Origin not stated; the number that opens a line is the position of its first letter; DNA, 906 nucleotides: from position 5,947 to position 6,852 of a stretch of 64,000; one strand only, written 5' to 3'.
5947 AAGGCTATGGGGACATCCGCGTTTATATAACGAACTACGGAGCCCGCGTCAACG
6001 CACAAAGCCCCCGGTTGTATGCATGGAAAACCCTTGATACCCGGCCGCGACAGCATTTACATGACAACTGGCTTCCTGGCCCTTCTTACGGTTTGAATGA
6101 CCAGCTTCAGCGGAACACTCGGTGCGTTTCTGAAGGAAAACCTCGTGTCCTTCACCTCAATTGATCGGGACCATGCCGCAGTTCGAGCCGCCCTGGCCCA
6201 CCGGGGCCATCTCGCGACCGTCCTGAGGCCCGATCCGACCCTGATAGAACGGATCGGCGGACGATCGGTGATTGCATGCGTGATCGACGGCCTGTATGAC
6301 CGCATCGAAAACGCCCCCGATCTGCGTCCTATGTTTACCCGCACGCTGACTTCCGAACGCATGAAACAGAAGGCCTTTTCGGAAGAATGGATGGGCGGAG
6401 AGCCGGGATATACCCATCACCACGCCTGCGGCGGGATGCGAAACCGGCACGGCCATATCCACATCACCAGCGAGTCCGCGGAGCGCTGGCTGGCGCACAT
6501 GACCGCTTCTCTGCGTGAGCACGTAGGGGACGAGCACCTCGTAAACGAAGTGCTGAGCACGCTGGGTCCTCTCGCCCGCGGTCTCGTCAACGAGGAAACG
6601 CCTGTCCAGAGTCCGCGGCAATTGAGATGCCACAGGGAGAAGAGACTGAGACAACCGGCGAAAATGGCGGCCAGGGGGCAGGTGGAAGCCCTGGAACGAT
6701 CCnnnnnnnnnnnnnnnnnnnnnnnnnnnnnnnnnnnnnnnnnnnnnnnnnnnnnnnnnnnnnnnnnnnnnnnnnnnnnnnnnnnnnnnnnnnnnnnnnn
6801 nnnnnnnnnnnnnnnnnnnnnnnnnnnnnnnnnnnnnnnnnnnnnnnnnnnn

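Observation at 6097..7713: Truncated-hemoglobin (2/2 Hb) domain fused to an ankyrin-repeat array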

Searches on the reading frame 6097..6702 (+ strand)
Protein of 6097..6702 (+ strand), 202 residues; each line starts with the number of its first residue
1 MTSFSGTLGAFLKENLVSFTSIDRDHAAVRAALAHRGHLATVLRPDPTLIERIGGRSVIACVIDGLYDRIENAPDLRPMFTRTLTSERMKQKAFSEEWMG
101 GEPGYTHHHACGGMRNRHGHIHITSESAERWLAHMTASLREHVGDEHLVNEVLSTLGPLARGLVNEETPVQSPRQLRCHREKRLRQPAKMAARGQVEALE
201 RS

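Call 5: search_solved_structures(query=window:6097-6702:+, max_evalue=1, show_alignments=3)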
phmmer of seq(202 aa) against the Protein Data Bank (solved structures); distinct sequences matched with E-value up to 1: 34.
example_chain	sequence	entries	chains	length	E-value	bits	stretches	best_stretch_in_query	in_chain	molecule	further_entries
2bkm_A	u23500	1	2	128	1.2e-17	67.7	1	48-141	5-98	TRUNCATED HEMOGLOBIN FROM GEOBACILLUS STEAROTHERMOPHILUS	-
1ux8_A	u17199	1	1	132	6.7e-16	61.9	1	55-166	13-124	YJBI PROTEIN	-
5v3t_A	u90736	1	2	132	8.8e-15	58.3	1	48-166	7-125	Globin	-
5v3v_A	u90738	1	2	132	1.6e-13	54.2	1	48-166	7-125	Globin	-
5v3u_A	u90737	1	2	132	5.9e-13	52.4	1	48-166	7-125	Globin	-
5d1v_A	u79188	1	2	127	1e-11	48.3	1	46-142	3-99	Globin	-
2bmm_A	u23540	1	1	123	1.1e-07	35.2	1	48-165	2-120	THERMOSTABLE HEMOGLOBIN FROM THERMOBIFIDA FUSCA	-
4uzv_A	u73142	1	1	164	1.8e-07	34.5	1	44-173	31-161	HEMOGLOBIN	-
4uur_A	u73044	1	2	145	2.3e-05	27.6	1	44-166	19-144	PUTATIVE HEMOGLOBIN-LIKE OXYGEN-BINDING PROTEIN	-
4xdi_A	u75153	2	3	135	3.6e-05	26.9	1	44-142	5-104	Chlamydomonas reinhardtii THB1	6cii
4c0n_A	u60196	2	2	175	0.0002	24.5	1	76-143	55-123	2-ON-2 HEMOGLOBIN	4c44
6bme_A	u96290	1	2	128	0.00022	24.4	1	48-155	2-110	Truncated hemoglobin 4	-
1ngk_A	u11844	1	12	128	0.00034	23.8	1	50-166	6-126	Hemoglobin-like protein HbO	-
2hz2_A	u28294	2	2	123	0.00094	22.3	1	48-159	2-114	Cyanoglobin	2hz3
1s69_A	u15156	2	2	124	0.0012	22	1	48-160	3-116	Cyanoglobin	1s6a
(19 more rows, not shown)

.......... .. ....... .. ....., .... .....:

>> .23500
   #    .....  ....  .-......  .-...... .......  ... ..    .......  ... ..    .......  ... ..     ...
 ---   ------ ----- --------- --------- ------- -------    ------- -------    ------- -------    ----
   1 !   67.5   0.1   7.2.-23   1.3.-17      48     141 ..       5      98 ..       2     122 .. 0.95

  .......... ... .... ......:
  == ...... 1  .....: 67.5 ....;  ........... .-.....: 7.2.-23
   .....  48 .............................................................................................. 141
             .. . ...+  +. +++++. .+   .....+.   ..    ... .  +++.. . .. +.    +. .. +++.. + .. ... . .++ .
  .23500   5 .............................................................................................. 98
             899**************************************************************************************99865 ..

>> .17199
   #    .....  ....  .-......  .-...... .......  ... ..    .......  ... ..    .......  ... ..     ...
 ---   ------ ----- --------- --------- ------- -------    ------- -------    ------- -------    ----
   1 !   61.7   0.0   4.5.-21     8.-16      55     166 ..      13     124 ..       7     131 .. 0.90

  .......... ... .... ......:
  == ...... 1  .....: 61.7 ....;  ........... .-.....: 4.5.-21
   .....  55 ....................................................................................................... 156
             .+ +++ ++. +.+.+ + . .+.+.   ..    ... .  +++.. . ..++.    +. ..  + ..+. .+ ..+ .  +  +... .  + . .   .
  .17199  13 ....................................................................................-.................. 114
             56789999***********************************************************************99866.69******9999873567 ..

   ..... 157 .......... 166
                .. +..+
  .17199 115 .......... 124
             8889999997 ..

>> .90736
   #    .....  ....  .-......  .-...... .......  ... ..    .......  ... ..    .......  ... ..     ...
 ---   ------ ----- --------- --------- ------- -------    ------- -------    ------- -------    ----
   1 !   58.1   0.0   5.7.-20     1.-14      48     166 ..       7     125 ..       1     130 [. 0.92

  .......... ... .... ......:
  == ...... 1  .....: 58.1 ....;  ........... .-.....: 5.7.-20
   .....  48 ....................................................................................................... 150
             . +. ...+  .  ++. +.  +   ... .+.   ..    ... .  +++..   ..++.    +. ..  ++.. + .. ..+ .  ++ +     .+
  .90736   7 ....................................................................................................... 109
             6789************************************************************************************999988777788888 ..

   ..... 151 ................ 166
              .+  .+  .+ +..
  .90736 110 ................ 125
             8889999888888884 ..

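Call 37: predict_structure(alignment_id=A3)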
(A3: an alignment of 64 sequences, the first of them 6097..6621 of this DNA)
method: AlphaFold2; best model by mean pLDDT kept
length: 175 residues; sequences in the alignment: 64
mean_pLDDT: 86.5   pTM: 0.75
mean pLDDT of the five models: 86.5, 85.7, 85.5, 84.8, 84.7
residues with pLDDT >= 90: 108; 70-90: 37; 50-70: 28; < 50: 2
segments of 3 or more residues with pLDDT < 50: none
pLDDT, mean of each block of 10 residues (from residue 1): 55 57 72 66 89 98 98 94 93 95 88 87 96 98 98 95 93 78
secondary structure, 60 per line:
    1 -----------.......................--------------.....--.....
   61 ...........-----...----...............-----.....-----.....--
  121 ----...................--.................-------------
elements in order: H12-34 H49-53 H56-71 H84-98 H104-108 H114-118 H125-143 H146-162
